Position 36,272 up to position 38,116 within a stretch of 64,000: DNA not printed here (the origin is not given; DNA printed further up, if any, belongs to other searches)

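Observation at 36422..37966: Kinase-fold membrane protein with a dead catalytic loop, translationally coupled to the secretion ATPase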

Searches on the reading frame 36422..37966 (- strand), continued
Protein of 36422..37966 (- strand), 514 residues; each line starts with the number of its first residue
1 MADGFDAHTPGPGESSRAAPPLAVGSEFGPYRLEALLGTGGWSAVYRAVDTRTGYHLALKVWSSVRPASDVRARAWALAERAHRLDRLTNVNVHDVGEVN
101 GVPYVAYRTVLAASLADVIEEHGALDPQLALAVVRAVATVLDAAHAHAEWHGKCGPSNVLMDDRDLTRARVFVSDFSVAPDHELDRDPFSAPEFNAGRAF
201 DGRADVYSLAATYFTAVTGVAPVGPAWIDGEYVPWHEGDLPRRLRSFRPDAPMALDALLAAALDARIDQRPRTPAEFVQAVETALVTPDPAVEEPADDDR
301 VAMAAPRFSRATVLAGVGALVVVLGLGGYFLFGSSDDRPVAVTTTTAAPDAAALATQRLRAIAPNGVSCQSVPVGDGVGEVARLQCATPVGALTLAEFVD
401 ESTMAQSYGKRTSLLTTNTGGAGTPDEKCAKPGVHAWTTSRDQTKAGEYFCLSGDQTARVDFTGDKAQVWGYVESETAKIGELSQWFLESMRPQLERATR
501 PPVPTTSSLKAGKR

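Call 14: find_homologous_proteins(query=window:36422-37966:-, max_evalue=0.00001)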
Query window:36422-37966:- (514 aa): 1885 proteins with E <= 0.00001 among 8000 candidates; the best 120 are listed.
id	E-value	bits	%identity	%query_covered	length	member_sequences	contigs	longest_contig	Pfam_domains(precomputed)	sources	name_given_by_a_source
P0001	0.0e+0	1151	100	100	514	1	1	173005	PF00069.32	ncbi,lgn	ncbi:MAG: protein kinase domain-containing protein [Acidimicrobiia bacterium]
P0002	6.8e-68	248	34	99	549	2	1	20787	PF00069.32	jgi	-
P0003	3.7e-35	140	31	51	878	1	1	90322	PF07714.24,PF00069.32,PF03109.23,PF24684.2,PF01436.28,PF25021.2,PF01163.29,PF17667.8,PF08450.19,PF01636.30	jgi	jgi:serine/threonine protein kinase/sugar lactone lactonase YvrE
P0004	1.5e-34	138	40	51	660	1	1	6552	PF07714.24,PF00069.32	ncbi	ncbi:MAG: protein kinase domain-containing protein [Gaiellaceae bacterium]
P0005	2.1e-32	131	36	50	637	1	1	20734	PF07714.24,PF00069.32,PF21959.3,PF21783.3,PF16819.12,PF24684.2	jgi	jgi:YVTN family beta-propeller protein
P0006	3.2e-31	127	39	49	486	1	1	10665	PF07714.24,PF00069.32,PF03109.23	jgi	jgi:serine/threonine-protein kinase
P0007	3.9e-31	127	38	51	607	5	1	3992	PF07714.24,PF00069.32,PF21959.3,PF21783.3,PF24684.2,PF08450.19,PF01636.30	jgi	-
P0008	7.1e-31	126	36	51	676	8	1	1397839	PF07714.24,PF00069.32,PF21959.3,PF16819.12,PF24684.2,PF08450.19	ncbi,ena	-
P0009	1.4e-30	125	35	51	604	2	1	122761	PF07714.24,PF00069.32,PF21959.3,PF16819.12,PF08450.19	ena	-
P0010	7.1e-30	122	37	53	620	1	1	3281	PF07714.24,PF00069.32,PF21959.3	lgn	-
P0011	8.9e-30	122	36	52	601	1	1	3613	PF07714.24,PF00069.32,PF21959.3,PF21783.3,PF16819.12,PF24684.2,PF08450.19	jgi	jgi:YVTN family beta-propeller protein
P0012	1.1e-29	122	38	51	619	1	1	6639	PF07714.24,PF00069.32,PF21959.3,PF03109.23,PF16819.12,PF24684.2,PF08450.19,PF01636.30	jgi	jgi:YVTN family beta-propeller protein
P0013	1.5e-29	121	36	51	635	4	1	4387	PF07714.24,PF00069.32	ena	-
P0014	1.6e-29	121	37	51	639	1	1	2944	PF07714.24,PF00069.32,PF21959.3,PF03109.23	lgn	-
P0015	3.6e-29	120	35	51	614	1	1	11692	PF07714.24,PF00069.32,PF21959.3,PF01636.30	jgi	jgi:serine/threonine-protein kinase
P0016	3.7e-29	120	35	51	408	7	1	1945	PF07714.24,PF00069.32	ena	-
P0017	4.7e-29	120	38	47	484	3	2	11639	PF07714.24,PF00069.32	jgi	jgi:hypothetical protein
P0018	5.4e-29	119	38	50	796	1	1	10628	PF07714.24,PF00069.32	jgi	jgi:hypothetical protein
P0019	6.8e-29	119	35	51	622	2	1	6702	PF07714.24,PF00069.32,PF21959.3,PF03109.23,PF16819.12,PF24684.2,PF08450.19,PF01636.30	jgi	jgi:serine/threonine protein kinase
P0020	7.5e-29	119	36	50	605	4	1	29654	PF07714.24,PF00069.32,PF13289.13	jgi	jgi:serine/threonine-protein kinase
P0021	9.3e-29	119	35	51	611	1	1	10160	PF07714.24,PF00069.32,PF21959.3,PF03109.23,PF16819.12,PF01636.30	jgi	jgi:YVTN family beta-propeller protein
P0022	9.4e-29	119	38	51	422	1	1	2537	PF06293.21,PF07714.24,PF00069.32,PF07883.18,PF03109.23,PF01636.30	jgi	jgi:quercetin dioxygenase-like cupin family protein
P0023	1.3e-28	118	37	51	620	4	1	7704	PF07714.24,PF00069.32,PF21959.3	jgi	jgi:DNA-binding beta-propeller fold protein YncE/tRNA A-37 threonylcarbamoyl transferase component B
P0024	1.6e-28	118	35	55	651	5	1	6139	PF07714.24,PF00069.32,PF21959.3,PF01636.30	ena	-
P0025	1.7e-28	118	37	48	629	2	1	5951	PF07714.24,PF00069.32,PF21959.3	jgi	jgi:tRNA A-37 threonylcarbamoyl transferase component Bud32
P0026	1.7e-28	118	37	50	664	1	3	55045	PF07714.24,PF00069.32,PF20067.6,PF24684.2,PF01436.28,PF25021.2,PF06739.18,PF08450.19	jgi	jgi:hypothetical protein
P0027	2.4e-28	117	37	47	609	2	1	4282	PF06293.21,PF07714.24,PF00069.32,PF21959.3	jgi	jgi:YVTN family beta-propeller protein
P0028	2.4e-28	117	34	69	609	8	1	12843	PF07714.24,PF00069.32,PF21959.3,PF03109.23,PF21783.3,PF16819.12,PF24684.2,PF01636.30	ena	-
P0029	2.5e-28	117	35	52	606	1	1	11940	PF07714.24,PF00069.32,PF21959.3,PF24684.2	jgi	jgi:serine/threonine protein kinase/DNA-binding beta-propeller fold protein YncE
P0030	3.2e-28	117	35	51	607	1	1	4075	PF07714.24,PF00069.32,PF16819.12,PF24684.2,PF08450.19,PF01636.30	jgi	jgi:YVTN family beta-propeller protein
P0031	4.3e-28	116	37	52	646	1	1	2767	PF07714.24,PF00069.32,PF03109.23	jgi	jgi:predicted Ser/Thr protein kinase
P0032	4.4e-28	116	38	52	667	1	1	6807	PF07714.24,PF00069.32,PF03109.23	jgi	-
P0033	5.3e-28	116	33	69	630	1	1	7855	PF07714.24,PF00069.32,PF21959.3,PF03109.23,PF01636.30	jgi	jgi:serine/threonine-protein kinase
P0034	7.2e-28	116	34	55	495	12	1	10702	PF07714.24,PF00069.32,PF01636.30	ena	-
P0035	7.7e-28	116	37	51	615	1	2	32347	PF07714.24,PF00069.32,PF21959.3,PF16819.12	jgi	jgi:YVTN family beta-propeller protein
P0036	7.9e-28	116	34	51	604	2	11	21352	PF07714.24,PF00069.32,PF08450.19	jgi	jgi:YVTN family beta-propeller protein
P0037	8.3e-28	116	33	54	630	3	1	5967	PF07714.24,PF00069.32,PF21959.3,PF03109.23,PF24684.2,PF01636.30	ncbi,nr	ncbi:MAG: protein kinase [Actinomycetota bacterium]|nr:protein kinase [Actinomycetota bacterium]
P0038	9.2e-28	115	36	51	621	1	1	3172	PF07714.24,PF00069.32,PF21959.3,PF01636.30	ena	-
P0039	1.0e-27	115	35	51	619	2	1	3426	PF07714.24,PF00069.32,PF21959.3,PF03109.23,PF21783.3,PF01636.30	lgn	-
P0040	1.1e-27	115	36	51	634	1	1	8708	PF07714.24,PF00069.32,PF21959.3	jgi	jgi:tRNA A-37 threonylcarbamoyl transferase component Bud32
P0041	1.2e-27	115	37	47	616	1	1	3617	PF07714.24,PF00069.32,PF24684.2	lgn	-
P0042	1.2e-27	115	38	51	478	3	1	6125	PF07714.24,PF00069.32,PF03109.23,PF01636.30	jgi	jgi:predicted Ser/Thr protein kinase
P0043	1.3e-27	115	37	51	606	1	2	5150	PF07714.24,PF00069.32,PF21959.3,PF03109.23,PF01636.30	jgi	jgi:YVTN family beta-propeller protein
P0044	1.3e-27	115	33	54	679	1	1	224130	PF07714.24,PF00069.32,PF21959.3,PF16819.12,PF24684.2,PF01636.30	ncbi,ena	-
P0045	1.5e-27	115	35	53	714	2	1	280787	PF07714.24,PF00069.32,PF00801.27,PF18911.7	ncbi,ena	-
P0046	1.6e-27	115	35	51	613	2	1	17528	PF07714.24,PF00069.32,PF21959.3,PF03109.23,PF24684.2,PF01636.30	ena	-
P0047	1.7e-27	115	36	51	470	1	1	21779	PF07714.24,PF00069.32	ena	-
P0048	1.7e-27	115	36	51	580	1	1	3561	PF07714.24,PF00069.32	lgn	-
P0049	1.7e-27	115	33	64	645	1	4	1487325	PF07714.24,PF00069.32,PF21959.3,PF24684.2,PF01436.28,PF01636.30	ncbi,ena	-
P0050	1.7e-27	115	34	52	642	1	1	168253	PF07714.24,PF00069.32,PF03109.23,PF01636.30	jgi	jgi:serine/threonine protein kinase/streptogramin lyase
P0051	1.8e-27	114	34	48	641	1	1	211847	PF07714.24,PF00069.32,PF21959.3,PF01636.30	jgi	jgi:tRNA A-37 threonylcarbamoyl transferase component Bud32/DNA-binding beta-propeller fold protein 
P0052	2.3e-27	114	35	50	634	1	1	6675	PF11142.14,PF07714.24,PF00069.32,PF21959.3,PF24684.2,PF01436.28,PF01636.30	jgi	jgi:streptogramin lyase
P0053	2.5e-27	114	35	52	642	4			PF07714.24,PF00069.32,PF21959.3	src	-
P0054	2.5e-27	114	35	52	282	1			PF07714.24,PF00069.32,PF03109.23,PF01636.30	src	-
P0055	3.3e-27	114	35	53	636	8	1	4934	PF07714.24,PF00069.32,PF21959.3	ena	-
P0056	3.3e-27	114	35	52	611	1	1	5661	PF07714.24,PF00069.32,PF13289.13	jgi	jgi:serine/threonine-protein kinase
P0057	3.7e-27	113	36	54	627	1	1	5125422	PF07714.24,PF00069.32,PF21959.3,PF24684.2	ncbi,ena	-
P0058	4.9e-27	113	34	51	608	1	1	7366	PF07714.24,PF00069.32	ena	-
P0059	5.0e-27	113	36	52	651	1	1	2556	PF07714.24,PF00069.32,PF03109.23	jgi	jgi:serine/threonine protein kinase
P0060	5.3e-27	113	38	50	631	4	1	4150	PF06293.21,PF07714.24,PF00069.32,PF01636.30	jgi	jgi:tRNA A-37 threonylcarbamoyl transferase component Bud32/streptogramin lyase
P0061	5.4e-27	113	34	53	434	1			PF07714.24,PF00069.32,PF03109.23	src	-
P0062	5.6e-27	113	37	51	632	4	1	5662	PF07714.24,PF00069.32,PF21959.3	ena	-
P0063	5.8e-27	113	38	51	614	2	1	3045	PF06293.21,PF07714.24,PF00069.32,PF01636.30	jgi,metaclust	metaclust:\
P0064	6.9e-27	113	35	51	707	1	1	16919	PF07714.24,PF00069.32,PF13433.13,PF13458.13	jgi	jgi:ABC-type branched-subunit amino acid transport system substrate-binding protein/tRNA A-37 threon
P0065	8.1e-27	112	35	51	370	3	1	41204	PF07714.24,PF00069.32,PF03109.23,PF01636.30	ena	-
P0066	8.4e-27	112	34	51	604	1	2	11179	PF07714.24,PF00069.32,PF21959.3,PF03109.23,PF16819.12,PF08450.19,PF01636.30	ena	-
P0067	8.5e-27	112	36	51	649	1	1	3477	PF07714.24,PF00069.32,PF03109.23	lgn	-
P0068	8.6e-27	112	35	57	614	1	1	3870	PF07714.24,PF00069.32,PF21959.3,PF03109.23,PF01636.30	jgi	jgi:YVTN family beta-propeller protein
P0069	9.5e-27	112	36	51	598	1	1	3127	PF07714.24,PF00069.32,PF13289.13,PF03109.23,PF17667.8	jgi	jgi:serine/threonine-protein kinase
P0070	9.9e-27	112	34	51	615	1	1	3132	PF07714.24,PF00069.32,PF21959.3,PF17667.8,PF08450.19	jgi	jgi:YVTN family beta-propeller protein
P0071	1.1e-26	112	35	51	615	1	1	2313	PF07714.24,PF00069.32,PF21959.3,PF03109.23,PF01636.30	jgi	jgi:YVTN family beta-propeller protein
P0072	1.2e-26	112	35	56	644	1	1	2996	PF07714.24,PF00069.32,PF21959.3,PF21783.3,PF16819.12,PF08450.19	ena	-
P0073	1.3e-26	112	34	47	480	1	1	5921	PF06293.21,PF07714.24,PF00069.32,PF01636.30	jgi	jgi:serine/threonine protein kinase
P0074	1.4e-26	111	34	51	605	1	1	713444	PF07714.24,PF00069.32,PF21959.3,PF03109.23,PF16819.12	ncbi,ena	-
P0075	1.5e-26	111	38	47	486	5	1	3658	PF07714.24,PF00069.32,PF01636.30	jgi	jgi:serine/threonine protein kinase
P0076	1.6e-26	111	33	52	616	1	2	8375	PF07714.24,PF00069.32,PF21959.3,PF21783.3,PF16819.12,PF24684.2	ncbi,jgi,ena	-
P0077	1.7e-26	111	39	50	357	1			PF06293.21,PF07714.24,PF00069.32,PF03109.23,PF01636.30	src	-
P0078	1.7e-26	111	34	53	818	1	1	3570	PF07714.24,PF00069.32,PF03109.23,PF21783.3,PF00211.26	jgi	jgi:class 3 adenylate cyclase/streptogramin lyase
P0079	1.8e-26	111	36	52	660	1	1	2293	PF07714.24,PF00069.32,PF03109.23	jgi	jgi:hypothetical protein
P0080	1.8e-26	111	34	50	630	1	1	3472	PF07714.24,PF00069.32,PF21959.3,PF03109.23,PF01636.30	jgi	jgi:hypothetical protein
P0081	1.9e-26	111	35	51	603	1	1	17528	PF07714.24,PF00069.32,PF21959.3,PF03109.23,PF24684.2,PF08450.19,PF01636.30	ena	-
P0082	1.9e-26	111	35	51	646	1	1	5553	PF07714.24,PF00069.32,PF21959.3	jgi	jgi:streptogramin lyase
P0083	2.0e-26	111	35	51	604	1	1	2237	PF07714.24,PF00069.32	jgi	jgi:YVTN family beta-propeller protein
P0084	2.1e-26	111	36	51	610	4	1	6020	PF07714.24,PF00069.32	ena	-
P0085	2.2e-26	111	33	56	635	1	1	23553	PF07714.24,PF00069.32,PF21959.3,PF03109.23,PF01636.30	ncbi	-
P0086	2.2e-26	111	36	39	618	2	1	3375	PF07714.24,PF00069.32,PF13360.14,PF21959.3,PF03109.23,PF16819.12,PF24684.2,PF01636.30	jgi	jgi:YVTN family beta-propeller protein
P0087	2.7e-26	111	37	39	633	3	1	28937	PF07714.24,PF00069.32,PF21959.3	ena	-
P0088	2.7e-26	111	36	51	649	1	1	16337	PF07714.24,PF00069.32,PF21959.3,PF03109.23,PF24684.2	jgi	jgi:YVTN family beta-propeller protein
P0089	2.8e-26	111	35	52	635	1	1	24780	PF07714.24,PF00069.32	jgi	jgi:hypothetical protein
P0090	2.8e-26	111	34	47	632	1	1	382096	PF07714.24,PF00069.32,PF21959.3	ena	-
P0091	2.8e-26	111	37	51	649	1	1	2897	PF07714.24,PF00069.32,PF21959.3,PF03109.23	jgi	jgi:hypothetical protein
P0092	3.4e-26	110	35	51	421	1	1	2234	PF07714.24,PF00069.32,PF01636.30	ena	-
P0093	3.9e-26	110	38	51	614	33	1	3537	PF07714.24,PF00069.32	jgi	-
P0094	3.9e-26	110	35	49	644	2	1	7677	PF07714.24,PF00069.32,PF03109.23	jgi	jgi:Protein kinase domain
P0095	3.9e-26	110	35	51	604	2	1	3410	PF07714.24,PF00069.32,PF21959.3,PF03109.23,PF16819.12,PF24684.2,PF08450.19,PF01636.30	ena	-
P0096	3.9e-26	110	32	69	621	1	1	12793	PF07714.24,PF00069.32,PF21959.3,PF03109.23,PF24684.2,PF08450.19,PF01636.30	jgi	jgi:serine/threonine protein kinase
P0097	3.9e-26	110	36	52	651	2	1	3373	PF07714.24,PF00069.32,PF21959.3,PF03109.23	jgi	jgi:YVTN family beta-propeller protein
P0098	4.0e-26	110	36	51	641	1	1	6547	PF07714.24,PF00069.32,PF21959.3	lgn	-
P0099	4.0e-26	110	36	51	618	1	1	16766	PF06293.21,PF07714.24,PF00069.32,PF21959.3,PF03109.23,PF16819.12,PF24684.2,PF08450.19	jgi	jgi:YVTN family beta-propeller protein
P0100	4.5e-26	110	34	51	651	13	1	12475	PF07714.24,PF00069.32,PF21959.3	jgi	-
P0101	4.5e-26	110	35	51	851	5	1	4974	PF07714.24,PF00069.32,PF21959.3,PF03109.23,PF24684.2,PF13565.13,PF01636.30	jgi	jgi:serine/threonine protein kinase/streptogramin lyase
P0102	4.5e-26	110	35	51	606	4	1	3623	PF07714.24,PF00069.32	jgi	jgi:Protein kinase domain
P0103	4.6e-26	110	36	51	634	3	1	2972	PF07714.24,PF00069.32,PF21959.3,PF03109.23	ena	-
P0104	4.6e-26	110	35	51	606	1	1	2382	PF07714.24,PF00069.32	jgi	jgi:hypothetical protein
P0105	4.9e-26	110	35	51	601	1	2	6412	PF07714.24,PF00069.32,PF01636.30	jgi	jgi:YVTN family beta-propeller protein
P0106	5.0e-26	110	37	47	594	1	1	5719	PF07714.24,PF00069.32,PF13289.13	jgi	jgi:serine/threonine-protein kinase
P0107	5.0e-26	110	39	49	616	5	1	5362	PF07714.24,PF00069.32,PF21959.3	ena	-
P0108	5.1e-26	110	34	51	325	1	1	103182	PF07714.24,PF00069.32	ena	-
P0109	5.4e-26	110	34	51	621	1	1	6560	PF07714.24,PF00069.32,PF21959.3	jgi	jgi:YVTN family beta-propeller protein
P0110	5.6e-26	110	34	51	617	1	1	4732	PF07714.24,PF00069.32,PF21959.3,PF21783.3,PF16819.12,PF24684.2,PF08450.19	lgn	-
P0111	5.6e-26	110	36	47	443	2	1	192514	PF07714.24,PF00069.32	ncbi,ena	-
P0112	5.9e-26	109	37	39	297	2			PF07714.24,PF00069.32,PF01636.30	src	-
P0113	6.0e-26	109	38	52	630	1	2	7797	PF07714.24,PF05096.19,PF00069.32,PF21959.3,PF16819.12,PF01636.30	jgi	jgi:serine/threonine-protein kinase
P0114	6.1e-26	109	36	39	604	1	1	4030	PF07714.24,PF00069.32,PF17667.8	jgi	jgi:Protein kinase domain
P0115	6.2e-26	109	37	51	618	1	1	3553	PF07714.24,PF00069.32,PF21959.3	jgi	jgi:YVTN family beta-propeller protein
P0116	6.5e-26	109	37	51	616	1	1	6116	PF07714.24,PF00069.32,PF21959.3,PF24684.2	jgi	jgi:YVTN family beta-propeller protein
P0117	6.5e-26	109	34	51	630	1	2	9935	PF07714.24,PF00069.32,PF21959.3,PF03109.23,PF16819.12,PF24684.2,PF01636.30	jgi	jgi:serine/threonine protein kinase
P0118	6.8e-26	109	34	49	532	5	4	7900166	PF07714.24,PF00069.32,PF01636.30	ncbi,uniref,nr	ncbi:serine/threonine-protein kinase [Rhodococcus jostii]|uniref:non-specific serine/threonine prote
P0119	7.1e-26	109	37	53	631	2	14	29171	PF07714.24,PF00069.32,PF21959.3,PF01636.30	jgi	jgi:serine/threonine-protein kinase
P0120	7.1e-26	109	34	51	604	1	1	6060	PF07714.24,PF00069.32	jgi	jgi:YVTN family beta-propeller protein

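Call 16: find_encoding_contigs(protein=P0002, flank=10000, max_places=4)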
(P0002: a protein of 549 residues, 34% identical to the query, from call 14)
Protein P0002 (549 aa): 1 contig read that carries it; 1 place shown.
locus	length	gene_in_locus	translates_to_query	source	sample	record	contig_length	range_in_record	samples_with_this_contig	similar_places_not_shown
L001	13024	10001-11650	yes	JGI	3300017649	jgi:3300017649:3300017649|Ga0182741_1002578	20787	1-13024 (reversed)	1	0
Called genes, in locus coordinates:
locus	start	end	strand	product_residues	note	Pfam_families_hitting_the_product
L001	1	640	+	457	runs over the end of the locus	PF00171:Aldedh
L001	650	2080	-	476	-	PF00149:Metallophos, PF12850:Metallophos_2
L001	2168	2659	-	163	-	-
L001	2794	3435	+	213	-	PF12766:Pyridox_oxase_2 (weak), PF01243:PNPOx_N, PF10590:PNP_phzG_C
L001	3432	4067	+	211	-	PF07947:YhhN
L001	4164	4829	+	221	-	PF26571:VldE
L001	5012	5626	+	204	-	PF02581:TMP-TENI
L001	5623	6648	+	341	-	PF01266:DAO, PF02558:ApbA (faint), PF07992:Pyr_redox_2 (faint)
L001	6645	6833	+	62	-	PF02597:ThiS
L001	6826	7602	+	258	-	PF05690:ThiG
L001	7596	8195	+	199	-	PF02581:TMP-TENI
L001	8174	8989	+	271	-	PF08543:Phos_pyr_kin, PF00294:PfkB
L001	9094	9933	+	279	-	PF08668:HDOD, PF01966:HD (weak)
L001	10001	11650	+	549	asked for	PF00069:Pkinase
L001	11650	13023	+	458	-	?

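Call 17: search_protein_families(library=pfam, proteins=[L001:11650-13023:+], max_evalue=10)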
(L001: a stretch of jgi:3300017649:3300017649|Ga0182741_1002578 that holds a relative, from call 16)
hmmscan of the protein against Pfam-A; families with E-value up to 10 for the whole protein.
L001:11650-13023:+ (458 aa): 3 families
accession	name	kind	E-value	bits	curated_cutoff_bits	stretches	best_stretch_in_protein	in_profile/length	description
PF16697.10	Yop-YscD_cpl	-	3.2e-10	40.6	33.2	1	105-192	2-91/94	Inner membrane component of T3SS, cytoplasmic domain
PF00498.31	FHA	-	1.7e-05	25.6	20.7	1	124-182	3-64/67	FHA domain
PF08817.16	YukD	-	0.01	17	27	1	14-74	10-76/76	WXG100 protein secretion system (Wss), protein YukD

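Call 47: find_related_loci(query=A4, collection=genome_contigs, flank=7000)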
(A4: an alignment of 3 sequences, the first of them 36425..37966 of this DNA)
Query A4 (514 aa) in genome_contigs; peptide patterns used: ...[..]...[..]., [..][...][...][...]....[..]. (x = any residue, [..] = any of these).
600 stretches matched a pattern (row limit reached: there are more); 559 encode a relative of the query (tblastn E <= 1e-3); the best 80 are kept; 80 distinct loci.
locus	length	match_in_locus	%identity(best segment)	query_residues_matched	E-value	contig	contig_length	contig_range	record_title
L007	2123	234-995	37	24-270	5e-33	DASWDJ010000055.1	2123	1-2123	MAG TPA_asm: Gaiellaceae bacterium isolate SMAG_U2732 k141_678338, whole genome shotgun sequence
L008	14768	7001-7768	37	22-270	2e-32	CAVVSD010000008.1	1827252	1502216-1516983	MAG: uncultured Solirubrobacterales bacterium isolate MFD02840.bin.1.311 genome assembly, contig: contig_489, whole geno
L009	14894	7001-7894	33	22-328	3e-32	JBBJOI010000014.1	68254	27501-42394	MAG: Gaiellaceae bacterium isolate RDP_SRG_17 NODE_105_length_68254_cov_13.020162, whole genome shotgun sequence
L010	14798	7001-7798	35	22-285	4e-30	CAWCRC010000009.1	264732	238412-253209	MAG: uncultured Actinomycetes bacterium isolate MFD05176.bin.3.165 genome assembly, contig: contig_21092, whole genome s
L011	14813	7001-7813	34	23-285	6e-30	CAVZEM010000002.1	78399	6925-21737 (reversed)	MAG: uncultured Solirubrobacterales bacterium isolate MFD05942.bin.2.103 genome assembly, contig: contig_10198, whole ge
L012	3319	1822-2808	32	24-342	5e-29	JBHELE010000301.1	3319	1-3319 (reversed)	MAG: Actinomycetota bacterium isolate S1_bin.2.orig S1_k141_3150635, whole genome shotgun sequence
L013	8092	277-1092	34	24-285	1e-28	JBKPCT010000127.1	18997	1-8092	MAG: Actinomycetota bacterium isolate GB_EKS_MAG_00044 GB_EKS_000000443394, whole genome shotgun sequence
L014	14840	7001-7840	31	24-294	6e-28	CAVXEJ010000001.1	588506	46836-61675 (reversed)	MAG: uncultured Actinomycetes bacterium isolate MFD02242.bin.2.95 genome assembly, contig: contig_12041, whole genome sh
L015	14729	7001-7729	36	28-263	2e-27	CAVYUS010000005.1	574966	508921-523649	MAG: uncultured Actinomycetota bacterium isolate MFD04935.bin.1.95 genome assembly, contig: contig_3160, whole genome sh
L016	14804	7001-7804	34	28-288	1e-27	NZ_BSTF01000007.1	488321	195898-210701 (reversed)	Lentzea sp. NBRC 102530 sequence07, whole genome shotgun sequence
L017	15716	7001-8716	33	25-333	2e-27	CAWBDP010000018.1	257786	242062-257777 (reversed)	MAG: uncultured Actinomycetota bacterium isolate MFD09603.bin.1.127 genome assembly, contig: contig_9182, whole genome s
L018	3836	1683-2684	32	24-377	3e-27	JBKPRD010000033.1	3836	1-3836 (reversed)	MAG: Actinomycetota bacterium isolate GS_EKS_MAG_00058 GS_EKS_000000598958, whole genome shotgun sequence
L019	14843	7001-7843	32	20-293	6e-27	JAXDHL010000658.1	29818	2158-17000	MAG: Solirubrobacteraceae bacterium isolate BP_523 scaffold_4734706, whole genome shotgun sequence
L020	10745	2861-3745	31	6-310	1e-26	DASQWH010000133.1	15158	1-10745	MAG TPA_asm: Gaiellaceae bacterium isolate SMAG_U11008 k141_475947, whole genome shotgun sequence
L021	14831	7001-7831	33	22-285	4e-26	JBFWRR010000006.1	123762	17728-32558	MAG: Pseudonocardia sp. isolate CA_2019_TPBF_210 NODE_1368_length_123762_cov_21.823149_TPBF, whole genome shotgun sequen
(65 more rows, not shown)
